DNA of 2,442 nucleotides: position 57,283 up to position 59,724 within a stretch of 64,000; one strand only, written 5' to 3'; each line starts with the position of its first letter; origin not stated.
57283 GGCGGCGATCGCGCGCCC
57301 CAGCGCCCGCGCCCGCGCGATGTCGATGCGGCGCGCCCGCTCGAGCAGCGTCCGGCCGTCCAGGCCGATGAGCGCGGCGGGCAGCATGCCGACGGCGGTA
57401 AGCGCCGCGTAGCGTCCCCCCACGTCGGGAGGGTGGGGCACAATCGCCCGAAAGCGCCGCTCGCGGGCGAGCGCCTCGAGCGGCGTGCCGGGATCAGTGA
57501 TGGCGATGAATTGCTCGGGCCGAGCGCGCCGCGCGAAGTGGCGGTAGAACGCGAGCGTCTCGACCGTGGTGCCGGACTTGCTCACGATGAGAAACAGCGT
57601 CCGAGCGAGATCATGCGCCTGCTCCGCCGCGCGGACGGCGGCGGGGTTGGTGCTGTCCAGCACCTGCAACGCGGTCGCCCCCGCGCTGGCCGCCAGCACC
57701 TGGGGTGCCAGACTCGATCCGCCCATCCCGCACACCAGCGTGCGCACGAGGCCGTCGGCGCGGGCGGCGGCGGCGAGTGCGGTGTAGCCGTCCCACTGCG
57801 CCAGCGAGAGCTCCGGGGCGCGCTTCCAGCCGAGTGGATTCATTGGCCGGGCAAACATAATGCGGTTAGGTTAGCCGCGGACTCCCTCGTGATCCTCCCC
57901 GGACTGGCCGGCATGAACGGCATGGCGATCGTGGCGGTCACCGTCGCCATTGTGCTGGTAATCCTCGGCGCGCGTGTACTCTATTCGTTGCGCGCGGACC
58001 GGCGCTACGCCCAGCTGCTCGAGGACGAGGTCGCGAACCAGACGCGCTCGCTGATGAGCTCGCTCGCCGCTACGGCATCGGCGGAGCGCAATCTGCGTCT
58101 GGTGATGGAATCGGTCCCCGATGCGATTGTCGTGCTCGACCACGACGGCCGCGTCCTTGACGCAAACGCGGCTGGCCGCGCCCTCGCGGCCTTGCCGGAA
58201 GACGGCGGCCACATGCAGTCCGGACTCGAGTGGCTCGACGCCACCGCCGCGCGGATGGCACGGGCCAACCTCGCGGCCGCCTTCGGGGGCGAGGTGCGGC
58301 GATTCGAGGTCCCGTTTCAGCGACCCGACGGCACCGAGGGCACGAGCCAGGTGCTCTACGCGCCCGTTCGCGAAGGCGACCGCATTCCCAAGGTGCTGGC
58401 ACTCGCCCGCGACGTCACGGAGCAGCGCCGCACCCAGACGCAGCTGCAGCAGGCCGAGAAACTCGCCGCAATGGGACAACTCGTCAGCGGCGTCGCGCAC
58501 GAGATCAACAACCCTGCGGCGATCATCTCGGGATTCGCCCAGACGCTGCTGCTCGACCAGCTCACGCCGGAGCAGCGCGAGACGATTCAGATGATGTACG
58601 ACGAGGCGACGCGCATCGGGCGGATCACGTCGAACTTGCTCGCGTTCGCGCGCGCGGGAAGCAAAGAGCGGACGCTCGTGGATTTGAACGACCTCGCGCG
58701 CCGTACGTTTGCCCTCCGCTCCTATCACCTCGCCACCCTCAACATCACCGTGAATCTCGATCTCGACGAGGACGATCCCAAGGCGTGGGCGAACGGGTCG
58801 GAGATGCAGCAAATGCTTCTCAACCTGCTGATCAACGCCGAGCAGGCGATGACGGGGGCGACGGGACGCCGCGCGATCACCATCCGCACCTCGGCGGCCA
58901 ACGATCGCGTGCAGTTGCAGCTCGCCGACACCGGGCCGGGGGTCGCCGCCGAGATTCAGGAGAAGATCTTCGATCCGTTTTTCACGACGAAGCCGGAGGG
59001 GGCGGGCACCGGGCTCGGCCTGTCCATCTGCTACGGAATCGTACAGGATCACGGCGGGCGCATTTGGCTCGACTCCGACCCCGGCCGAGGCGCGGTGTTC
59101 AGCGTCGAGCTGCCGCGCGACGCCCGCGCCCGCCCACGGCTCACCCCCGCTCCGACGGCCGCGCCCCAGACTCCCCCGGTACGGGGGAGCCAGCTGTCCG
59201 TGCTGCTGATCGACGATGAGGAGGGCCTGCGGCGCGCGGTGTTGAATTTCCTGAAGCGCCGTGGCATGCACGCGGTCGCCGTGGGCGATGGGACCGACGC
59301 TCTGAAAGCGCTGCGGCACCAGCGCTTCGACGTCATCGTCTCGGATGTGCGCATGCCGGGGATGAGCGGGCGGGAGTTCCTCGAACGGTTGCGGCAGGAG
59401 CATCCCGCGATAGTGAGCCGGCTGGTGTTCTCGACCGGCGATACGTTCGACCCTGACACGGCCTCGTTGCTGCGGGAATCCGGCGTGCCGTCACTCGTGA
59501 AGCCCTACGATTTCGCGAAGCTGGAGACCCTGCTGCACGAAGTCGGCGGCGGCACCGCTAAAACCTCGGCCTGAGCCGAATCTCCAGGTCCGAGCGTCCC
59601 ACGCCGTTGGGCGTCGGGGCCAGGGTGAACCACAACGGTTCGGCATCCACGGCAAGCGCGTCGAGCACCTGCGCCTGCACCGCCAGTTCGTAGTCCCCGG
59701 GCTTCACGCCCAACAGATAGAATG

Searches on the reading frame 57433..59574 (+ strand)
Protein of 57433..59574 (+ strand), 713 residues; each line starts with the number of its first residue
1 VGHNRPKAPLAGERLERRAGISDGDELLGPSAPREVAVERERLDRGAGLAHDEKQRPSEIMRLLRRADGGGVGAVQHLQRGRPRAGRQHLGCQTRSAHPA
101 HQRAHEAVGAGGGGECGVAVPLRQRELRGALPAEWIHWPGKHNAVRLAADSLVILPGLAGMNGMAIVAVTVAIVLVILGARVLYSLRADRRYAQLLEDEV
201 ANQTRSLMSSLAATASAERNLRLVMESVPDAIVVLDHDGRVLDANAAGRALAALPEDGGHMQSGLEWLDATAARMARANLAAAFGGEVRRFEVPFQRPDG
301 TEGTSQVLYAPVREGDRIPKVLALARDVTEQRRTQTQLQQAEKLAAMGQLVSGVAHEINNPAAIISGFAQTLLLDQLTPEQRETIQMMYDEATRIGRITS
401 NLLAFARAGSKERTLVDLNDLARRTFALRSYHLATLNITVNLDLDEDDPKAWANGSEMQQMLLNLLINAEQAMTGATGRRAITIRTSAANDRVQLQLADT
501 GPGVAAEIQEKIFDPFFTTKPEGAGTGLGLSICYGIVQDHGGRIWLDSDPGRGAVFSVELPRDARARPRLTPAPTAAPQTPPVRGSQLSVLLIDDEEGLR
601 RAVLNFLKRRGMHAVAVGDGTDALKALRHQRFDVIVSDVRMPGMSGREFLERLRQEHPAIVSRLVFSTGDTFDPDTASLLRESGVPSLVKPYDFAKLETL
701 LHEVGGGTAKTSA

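Call 79: search_protein_families(library=pfam, proteins=[window:57433-59574:+], max_evalue=0.00001)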
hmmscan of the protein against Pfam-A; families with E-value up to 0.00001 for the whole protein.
window:57433-59574:+ (713 aa): 5 families
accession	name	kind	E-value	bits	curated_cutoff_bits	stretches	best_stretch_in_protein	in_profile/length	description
PF02518.31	HATPase_c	-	1.1e-25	90.6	26.4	1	456-563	4-110/111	Histidine kinase-, DNA gyrase B-, and HSP90-like ATPase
PF00072.30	Response_reg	-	1.5e-19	70.7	30.2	1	590-700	1-109/111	Response regulator receiver domain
PF00512.31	HisKA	-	1.9e-14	53.9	26.9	1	347-410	2-65/66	His Kinase A (phospho-acceptor) domain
PF08448.16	PAS_4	-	1.2e-12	48.4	23.1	1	226-333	2-110/110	PAS fold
PF00989.32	PAS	-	7.7e-06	26.3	22.6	0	221-328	3-113/113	PAS fold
